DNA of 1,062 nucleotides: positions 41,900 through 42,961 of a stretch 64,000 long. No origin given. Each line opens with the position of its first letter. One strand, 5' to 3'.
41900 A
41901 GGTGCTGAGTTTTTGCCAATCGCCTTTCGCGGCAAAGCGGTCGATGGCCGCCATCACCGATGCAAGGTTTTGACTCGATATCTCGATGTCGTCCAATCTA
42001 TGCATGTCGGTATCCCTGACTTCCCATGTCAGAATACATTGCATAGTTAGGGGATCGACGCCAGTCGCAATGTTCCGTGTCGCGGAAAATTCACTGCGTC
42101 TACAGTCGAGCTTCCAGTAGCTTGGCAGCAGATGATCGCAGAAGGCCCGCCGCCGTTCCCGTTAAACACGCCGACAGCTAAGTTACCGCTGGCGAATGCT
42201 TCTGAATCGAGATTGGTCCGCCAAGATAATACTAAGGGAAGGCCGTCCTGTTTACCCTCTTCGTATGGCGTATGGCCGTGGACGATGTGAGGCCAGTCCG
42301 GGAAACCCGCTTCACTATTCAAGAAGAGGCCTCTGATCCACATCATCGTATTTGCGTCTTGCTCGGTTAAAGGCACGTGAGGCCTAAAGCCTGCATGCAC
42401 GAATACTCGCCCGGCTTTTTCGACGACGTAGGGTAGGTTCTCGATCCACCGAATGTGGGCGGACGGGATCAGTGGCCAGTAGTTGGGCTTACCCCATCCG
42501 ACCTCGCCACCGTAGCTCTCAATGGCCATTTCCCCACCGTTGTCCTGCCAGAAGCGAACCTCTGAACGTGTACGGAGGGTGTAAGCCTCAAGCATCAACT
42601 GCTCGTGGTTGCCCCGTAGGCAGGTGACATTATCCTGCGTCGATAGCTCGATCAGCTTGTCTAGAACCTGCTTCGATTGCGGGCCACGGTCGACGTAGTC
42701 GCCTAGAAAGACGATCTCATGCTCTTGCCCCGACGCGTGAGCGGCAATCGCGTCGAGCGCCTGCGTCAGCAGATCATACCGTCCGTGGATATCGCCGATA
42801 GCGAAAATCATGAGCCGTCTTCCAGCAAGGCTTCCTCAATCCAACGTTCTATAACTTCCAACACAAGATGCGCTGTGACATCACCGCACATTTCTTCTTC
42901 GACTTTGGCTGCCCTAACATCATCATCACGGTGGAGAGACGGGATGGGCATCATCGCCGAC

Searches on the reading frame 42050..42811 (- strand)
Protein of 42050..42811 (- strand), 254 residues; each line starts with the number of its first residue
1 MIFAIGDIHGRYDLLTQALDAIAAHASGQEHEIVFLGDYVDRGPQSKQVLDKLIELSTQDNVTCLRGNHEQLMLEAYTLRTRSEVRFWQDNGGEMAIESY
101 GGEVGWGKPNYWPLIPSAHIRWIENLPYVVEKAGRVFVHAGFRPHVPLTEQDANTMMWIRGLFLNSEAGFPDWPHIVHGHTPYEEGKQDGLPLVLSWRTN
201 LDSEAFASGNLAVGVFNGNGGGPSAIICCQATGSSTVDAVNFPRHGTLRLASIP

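Call 7: search_protein_families(library=pfam, proteins=[window:42050-42811:-], max_evalue=1)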
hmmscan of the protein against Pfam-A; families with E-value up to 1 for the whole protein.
window:42050-42811:- (254 aa): 3 families
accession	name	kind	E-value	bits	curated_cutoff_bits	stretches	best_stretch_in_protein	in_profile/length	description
PF00149.33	Metallophos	-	2e-17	64.7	21.5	1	2-197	3-174/191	Calcineurin-like phosphoesterase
PF12850.12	Metallophos_2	-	0.00088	19.8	27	1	2-80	3-60/154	Calcineurin-like phosphoesterase superfamily domain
PF06874.16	FBPase_2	-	0.0058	15.4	27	1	33-76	187-227/639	Firmicute fructose-1,6-bisphosphatase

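Call 8: search_protein_families(library=phrogs, proteins=[window:42050-42811:-], max_evalue=1)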
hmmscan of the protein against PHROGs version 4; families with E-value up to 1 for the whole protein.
window:42050-42811:- (254 aa): 7 families
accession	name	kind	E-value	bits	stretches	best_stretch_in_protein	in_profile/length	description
phrog_246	-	other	7.6e-49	167.9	1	2-222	178-388/417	NinI-like serine-threonine phosphatase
phrog_20114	-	other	8.3e-16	59.5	1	2-87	5-87/131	phosphoesterase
phrog_8238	-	DNA, RNA and nucleotide metabolism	4.3e-15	55.9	1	2-82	174-253/737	RNA ligase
phrog_9096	-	unknown function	5.9e-10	40.3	1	2-95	15-100/157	-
phrog_1649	-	other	7.9e-05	22.4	1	2-76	38-110/308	metallo-phosphoesterase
phrog_28031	-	unknown function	0.00079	19.6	1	4-78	145-224/406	-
phrog_221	-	other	0.086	13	1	2-41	114-153/367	metallo-phosphoesterase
